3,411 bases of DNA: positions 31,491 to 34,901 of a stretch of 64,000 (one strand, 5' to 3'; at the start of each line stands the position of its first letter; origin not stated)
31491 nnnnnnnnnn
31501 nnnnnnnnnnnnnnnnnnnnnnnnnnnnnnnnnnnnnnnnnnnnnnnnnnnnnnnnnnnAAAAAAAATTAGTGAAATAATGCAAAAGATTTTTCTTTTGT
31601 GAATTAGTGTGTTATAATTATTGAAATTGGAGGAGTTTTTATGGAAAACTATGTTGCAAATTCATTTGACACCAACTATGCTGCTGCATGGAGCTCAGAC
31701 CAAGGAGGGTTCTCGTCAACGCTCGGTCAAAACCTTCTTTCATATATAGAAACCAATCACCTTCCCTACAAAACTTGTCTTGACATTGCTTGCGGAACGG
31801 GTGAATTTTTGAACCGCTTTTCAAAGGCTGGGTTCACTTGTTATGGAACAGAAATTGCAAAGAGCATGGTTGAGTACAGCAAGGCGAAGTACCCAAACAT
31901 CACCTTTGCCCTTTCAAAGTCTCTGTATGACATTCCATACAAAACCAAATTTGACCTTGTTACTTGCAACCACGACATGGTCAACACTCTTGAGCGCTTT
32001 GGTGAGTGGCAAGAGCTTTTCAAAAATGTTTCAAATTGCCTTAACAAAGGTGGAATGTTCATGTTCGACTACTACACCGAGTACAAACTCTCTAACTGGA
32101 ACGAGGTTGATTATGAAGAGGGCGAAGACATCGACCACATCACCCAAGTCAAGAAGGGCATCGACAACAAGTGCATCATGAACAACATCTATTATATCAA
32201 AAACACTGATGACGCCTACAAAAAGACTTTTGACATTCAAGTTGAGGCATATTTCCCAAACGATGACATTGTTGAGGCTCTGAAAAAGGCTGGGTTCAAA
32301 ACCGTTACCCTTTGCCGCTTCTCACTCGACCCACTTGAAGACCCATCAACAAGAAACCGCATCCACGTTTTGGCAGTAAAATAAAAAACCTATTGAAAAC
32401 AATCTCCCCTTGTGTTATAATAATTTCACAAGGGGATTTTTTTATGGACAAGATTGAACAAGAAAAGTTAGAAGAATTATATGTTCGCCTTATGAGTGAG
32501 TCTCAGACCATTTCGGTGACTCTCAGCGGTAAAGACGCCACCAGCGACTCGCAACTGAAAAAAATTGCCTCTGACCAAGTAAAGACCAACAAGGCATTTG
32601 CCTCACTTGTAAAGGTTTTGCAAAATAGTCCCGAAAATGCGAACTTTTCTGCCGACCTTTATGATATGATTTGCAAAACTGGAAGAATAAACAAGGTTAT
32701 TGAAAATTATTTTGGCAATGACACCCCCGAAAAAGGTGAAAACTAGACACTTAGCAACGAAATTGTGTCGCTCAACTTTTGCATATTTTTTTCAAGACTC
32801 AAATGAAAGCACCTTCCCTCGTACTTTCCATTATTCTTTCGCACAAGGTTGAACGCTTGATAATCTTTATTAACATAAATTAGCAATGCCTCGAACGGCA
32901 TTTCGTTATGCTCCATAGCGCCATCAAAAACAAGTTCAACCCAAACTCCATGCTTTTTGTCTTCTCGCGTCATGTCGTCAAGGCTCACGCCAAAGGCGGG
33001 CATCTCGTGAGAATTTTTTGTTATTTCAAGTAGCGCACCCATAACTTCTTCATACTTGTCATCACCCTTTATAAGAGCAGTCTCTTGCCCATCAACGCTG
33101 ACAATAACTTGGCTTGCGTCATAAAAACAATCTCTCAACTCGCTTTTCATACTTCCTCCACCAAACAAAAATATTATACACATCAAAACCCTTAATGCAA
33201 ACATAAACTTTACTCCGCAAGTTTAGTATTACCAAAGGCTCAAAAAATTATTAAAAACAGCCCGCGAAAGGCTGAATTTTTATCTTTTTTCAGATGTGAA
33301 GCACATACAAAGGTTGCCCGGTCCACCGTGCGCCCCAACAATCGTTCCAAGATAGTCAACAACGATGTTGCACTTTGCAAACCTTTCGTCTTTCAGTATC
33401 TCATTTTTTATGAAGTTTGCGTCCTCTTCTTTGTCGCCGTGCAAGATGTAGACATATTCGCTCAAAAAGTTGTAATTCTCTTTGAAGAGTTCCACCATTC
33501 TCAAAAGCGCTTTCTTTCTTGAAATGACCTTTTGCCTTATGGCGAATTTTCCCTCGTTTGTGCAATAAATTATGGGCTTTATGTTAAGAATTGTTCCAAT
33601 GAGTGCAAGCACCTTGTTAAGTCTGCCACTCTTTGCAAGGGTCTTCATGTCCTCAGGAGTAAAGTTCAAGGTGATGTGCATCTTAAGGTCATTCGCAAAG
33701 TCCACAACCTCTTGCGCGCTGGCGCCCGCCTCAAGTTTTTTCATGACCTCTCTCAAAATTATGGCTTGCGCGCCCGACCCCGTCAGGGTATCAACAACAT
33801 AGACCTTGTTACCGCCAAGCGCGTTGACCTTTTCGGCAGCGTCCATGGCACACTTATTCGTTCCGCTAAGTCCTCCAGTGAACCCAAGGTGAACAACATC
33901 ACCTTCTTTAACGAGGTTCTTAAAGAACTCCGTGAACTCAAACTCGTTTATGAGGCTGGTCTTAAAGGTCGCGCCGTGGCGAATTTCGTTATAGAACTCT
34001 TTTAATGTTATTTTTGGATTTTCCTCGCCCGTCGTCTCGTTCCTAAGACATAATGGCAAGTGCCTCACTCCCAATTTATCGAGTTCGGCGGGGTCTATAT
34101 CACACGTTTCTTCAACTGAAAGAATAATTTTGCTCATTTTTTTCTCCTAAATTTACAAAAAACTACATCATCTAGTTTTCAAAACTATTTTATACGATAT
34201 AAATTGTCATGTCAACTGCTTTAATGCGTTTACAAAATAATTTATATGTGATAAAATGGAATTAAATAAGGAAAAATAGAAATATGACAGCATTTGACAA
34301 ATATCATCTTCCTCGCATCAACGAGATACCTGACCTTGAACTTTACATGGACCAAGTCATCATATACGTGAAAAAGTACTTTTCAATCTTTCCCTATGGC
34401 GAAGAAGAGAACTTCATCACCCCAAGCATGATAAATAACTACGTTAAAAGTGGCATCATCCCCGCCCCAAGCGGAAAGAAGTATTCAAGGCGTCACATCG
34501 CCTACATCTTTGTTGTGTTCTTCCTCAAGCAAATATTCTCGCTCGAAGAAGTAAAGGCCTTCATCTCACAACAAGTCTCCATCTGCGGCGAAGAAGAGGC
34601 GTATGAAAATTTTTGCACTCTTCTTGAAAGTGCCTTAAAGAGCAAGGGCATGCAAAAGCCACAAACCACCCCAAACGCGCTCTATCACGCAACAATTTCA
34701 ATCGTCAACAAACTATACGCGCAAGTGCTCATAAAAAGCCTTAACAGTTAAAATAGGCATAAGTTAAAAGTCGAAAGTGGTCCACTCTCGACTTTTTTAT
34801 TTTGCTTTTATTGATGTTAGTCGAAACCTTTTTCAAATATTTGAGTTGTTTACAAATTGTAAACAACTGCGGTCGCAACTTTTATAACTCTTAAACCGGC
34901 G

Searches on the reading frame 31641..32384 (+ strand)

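Call 70: search_protein_families(library=pfam, proteins=[window:31641-32384:+], max_evalue=0.001)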
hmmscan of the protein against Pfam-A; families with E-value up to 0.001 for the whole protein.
window:31641-32384:+ (247 aa): 6 families
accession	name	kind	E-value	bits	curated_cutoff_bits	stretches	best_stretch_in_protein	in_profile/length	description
PF13489.12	Methyltransf_23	-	4.1e-14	53.1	27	1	40-223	20-163/164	Methyltransferase domain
PF08241.18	Methyltransf_11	-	5.9e-13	49.7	21.2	1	47-142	1-95/95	Methyltransferase domain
PF13649.12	Methyltransf_25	-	9.5e-13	49.1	27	1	47-138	2-97/97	Methyltransferase domain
PF13847.12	Methyltransf_31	-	3.7e-11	43.4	27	1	45-153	6-125/145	Methyltransferase domain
PF08242.18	Methyltransf_12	-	4.2e-10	40.7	30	1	47-140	1-98/98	Methyltransferase domain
PF03291.22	mRNA_G-N7_MeTrfase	-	4.7e-07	29.6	26.6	0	100-195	138-217/315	mRNA (guanine-N(7))-methyltransferase domain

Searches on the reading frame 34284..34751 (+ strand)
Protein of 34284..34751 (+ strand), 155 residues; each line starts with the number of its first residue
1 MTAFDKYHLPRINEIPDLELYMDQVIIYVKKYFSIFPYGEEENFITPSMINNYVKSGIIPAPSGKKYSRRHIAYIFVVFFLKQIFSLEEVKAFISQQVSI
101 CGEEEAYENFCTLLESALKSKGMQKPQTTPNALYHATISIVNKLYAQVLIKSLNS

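Call 69: search_protein_families(library=pfam, alignment_id=A4, max_evalue=0.00001)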
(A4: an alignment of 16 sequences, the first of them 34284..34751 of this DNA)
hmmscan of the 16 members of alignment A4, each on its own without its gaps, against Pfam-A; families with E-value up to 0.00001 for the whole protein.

A. member 1, window:34284-34751:+ (155 aa): 1 family
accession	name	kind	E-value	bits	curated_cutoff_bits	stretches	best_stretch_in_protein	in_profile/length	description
PF08876.17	DUF1836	-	1.2e-27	96.5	27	1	11-108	2-103/105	Domain of unknown function (DUF1836)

B. families by the number of members that match (of 16 scanned): 14 families
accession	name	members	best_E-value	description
PF00162.24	PGK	1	4.6e-162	Phosphoglycerate kinase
PF06418.20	CTP_synth_N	1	6.8e-123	CTP synthase N-terminus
PF01207.24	Dus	1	9e-74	Dihydrouridine synthase (Dus)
PF00121.24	TIM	1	1.6e-61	Triosephosphate isomerase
PF01432.26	Peptidase_M3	1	7.1e-60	Peptidase family M3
PF00117.34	GATase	1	1.1e-42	Glutamine amidotransferase class-I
PF08876.17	DUF1836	1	1.2e-27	Domain of unknown function (DUF1836)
PF00625.27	Guanylate_kin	1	1.5e-26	Guanylate kinase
PF01943.22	Polysacc_synt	1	1.6e-22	Polysaccharide biosynthesis protein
PF01554.23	MatE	1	9.6e-15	MatE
PF07722.19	Peptidase_C26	1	1.9e-08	Peptidase C26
PF08439.15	Peptidase_M3_N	1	1.7e-07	Oligopeptidase F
PF03023.19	MurJ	1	1.9e-06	Lipid II flippase MurJ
PF02913.24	FAD-oxidase_C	1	3.3e-06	FAD linked oxidases, C-terminal domain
